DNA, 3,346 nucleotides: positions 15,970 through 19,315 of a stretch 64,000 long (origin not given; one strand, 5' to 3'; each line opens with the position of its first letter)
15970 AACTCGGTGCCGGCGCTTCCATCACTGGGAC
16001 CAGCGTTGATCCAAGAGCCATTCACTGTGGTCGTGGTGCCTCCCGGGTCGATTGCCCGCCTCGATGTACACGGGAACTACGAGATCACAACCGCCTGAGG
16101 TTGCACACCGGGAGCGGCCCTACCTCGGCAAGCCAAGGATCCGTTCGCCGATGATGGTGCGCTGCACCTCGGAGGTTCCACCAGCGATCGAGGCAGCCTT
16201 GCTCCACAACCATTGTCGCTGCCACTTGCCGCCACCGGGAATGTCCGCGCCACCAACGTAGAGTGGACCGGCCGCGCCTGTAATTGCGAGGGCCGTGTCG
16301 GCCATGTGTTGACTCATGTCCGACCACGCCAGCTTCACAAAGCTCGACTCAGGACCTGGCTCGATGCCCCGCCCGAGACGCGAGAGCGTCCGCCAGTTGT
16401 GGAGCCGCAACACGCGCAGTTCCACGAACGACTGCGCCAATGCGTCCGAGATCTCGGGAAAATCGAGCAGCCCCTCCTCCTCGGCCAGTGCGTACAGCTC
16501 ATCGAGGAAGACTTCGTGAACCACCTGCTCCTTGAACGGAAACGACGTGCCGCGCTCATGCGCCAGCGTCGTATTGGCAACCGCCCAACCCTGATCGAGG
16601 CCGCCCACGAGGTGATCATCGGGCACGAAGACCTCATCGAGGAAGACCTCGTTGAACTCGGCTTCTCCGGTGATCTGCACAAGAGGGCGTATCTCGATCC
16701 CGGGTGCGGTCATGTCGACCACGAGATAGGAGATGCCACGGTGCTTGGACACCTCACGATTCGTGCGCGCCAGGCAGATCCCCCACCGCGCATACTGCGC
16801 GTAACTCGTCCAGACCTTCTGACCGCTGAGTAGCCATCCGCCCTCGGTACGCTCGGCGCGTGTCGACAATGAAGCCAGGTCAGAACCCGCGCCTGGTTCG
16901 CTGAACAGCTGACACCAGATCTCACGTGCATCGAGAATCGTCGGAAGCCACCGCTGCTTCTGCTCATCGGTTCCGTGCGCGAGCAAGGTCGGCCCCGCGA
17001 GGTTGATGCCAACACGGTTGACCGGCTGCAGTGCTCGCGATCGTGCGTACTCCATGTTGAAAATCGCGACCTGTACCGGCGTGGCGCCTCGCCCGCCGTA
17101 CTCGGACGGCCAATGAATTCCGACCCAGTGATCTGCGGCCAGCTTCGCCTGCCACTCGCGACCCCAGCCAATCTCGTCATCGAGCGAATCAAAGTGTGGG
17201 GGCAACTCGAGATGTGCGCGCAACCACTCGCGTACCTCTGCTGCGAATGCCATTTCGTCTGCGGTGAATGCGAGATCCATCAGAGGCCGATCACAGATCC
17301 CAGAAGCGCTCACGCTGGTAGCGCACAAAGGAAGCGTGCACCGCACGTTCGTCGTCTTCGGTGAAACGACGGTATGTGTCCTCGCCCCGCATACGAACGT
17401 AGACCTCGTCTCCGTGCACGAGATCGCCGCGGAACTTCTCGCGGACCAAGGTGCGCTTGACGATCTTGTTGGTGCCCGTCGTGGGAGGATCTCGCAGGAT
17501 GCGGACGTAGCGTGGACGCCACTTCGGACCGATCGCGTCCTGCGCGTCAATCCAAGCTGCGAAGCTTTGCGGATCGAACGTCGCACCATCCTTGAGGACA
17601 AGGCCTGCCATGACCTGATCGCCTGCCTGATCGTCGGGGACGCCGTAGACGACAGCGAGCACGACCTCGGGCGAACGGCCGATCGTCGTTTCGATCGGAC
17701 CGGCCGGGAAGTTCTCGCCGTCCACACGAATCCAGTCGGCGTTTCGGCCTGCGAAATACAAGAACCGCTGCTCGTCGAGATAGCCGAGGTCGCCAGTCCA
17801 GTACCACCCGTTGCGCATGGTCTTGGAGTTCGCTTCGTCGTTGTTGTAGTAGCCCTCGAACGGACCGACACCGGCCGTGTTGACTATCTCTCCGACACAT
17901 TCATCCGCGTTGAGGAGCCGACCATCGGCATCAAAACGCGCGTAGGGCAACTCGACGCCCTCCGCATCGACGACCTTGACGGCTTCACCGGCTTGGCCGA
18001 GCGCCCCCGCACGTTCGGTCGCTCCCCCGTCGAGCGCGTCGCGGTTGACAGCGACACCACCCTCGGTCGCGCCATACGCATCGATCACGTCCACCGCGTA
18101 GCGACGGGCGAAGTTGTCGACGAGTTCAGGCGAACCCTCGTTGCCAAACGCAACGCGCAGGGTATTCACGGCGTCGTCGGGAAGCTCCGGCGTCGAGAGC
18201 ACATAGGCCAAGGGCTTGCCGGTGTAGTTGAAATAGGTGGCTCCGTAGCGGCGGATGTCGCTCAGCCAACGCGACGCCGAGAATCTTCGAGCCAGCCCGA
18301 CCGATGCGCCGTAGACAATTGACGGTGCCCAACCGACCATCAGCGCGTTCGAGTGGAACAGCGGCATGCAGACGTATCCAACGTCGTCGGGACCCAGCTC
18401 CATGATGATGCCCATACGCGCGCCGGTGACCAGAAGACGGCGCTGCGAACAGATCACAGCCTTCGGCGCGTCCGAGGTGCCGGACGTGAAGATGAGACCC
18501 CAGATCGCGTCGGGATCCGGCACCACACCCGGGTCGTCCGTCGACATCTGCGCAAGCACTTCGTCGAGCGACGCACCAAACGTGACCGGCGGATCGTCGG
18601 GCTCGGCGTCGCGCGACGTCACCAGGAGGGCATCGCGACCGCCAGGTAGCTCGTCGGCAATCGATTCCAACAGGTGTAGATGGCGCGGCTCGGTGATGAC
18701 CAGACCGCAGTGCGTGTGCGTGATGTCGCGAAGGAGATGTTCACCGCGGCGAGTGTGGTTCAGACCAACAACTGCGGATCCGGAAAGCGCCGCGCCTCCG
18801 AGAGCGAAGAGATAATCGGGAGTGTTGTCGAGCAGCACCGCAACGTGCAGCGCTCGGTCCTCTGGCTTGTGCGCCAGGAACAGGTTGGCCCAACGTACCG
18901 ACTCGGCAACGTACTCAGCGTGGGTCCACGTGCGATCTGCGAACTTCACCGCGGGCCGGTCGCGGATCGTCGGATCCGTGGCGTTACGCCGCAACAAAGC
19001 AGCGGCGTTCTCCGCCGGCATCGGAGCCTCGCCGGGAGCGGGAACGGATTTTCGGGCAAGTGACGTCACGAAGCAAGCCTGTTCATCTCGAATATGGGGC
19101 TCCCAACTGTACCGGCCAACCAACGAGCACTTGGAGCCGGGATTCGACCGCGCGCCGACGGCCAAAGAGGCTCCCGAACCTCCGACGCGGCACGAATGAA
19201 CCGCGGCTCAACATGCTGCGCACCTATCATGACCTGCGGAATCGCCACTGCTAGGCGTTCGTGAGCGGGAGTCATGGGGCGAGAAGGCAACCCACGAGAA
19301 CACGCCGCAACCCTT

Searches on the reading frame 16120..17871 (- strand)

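Call 6: search_protein_families(library=pfam, proteins=[window:16120-17871:-])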
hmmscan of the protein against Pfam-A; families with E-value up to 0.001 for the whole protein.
window:16120-17871:- (583 aa): 3 families
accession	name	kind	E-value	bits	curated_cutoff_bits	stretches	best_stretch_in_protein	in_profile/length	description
PF00441.29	Acyl-CoA_dh_1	-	1e-22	81.3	22.4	1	426-579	1-150/150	Acyl-CoA dehydrogenase, C-terminal domain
PF02771.21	Acyl-CoA_dh_N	-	1.2e-18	68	22.9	1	203-314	1-111/113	Acyl-CoA dehydrogenase, N-terminal domain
PF02770.24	Acyl-CoA_dh_M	-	2.1e-18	66.7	33.3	1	320-412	1-95/97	Acyl-CoA dehydrogenase, middle domain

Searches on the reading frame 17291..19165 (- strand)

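Call 6: search_protein_families(library=pfam, proteins=[window:17291-19165:-])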
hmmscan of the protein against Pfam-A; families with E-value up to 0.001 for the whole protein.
window:17291-19165:- (624 aa): 2 families
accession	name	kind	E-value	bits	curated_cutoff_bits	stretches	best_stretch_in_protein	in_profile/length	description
PF00501.34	AMP-binding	-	8.4e-44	150.3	29.9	1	68-440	9-384/384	AMP-binding enzyme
PF13193.12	AMP-binding_C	-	3.2e-09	38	24.5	1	491-567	2-76/76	AMP-binding enzyme C-terminal domain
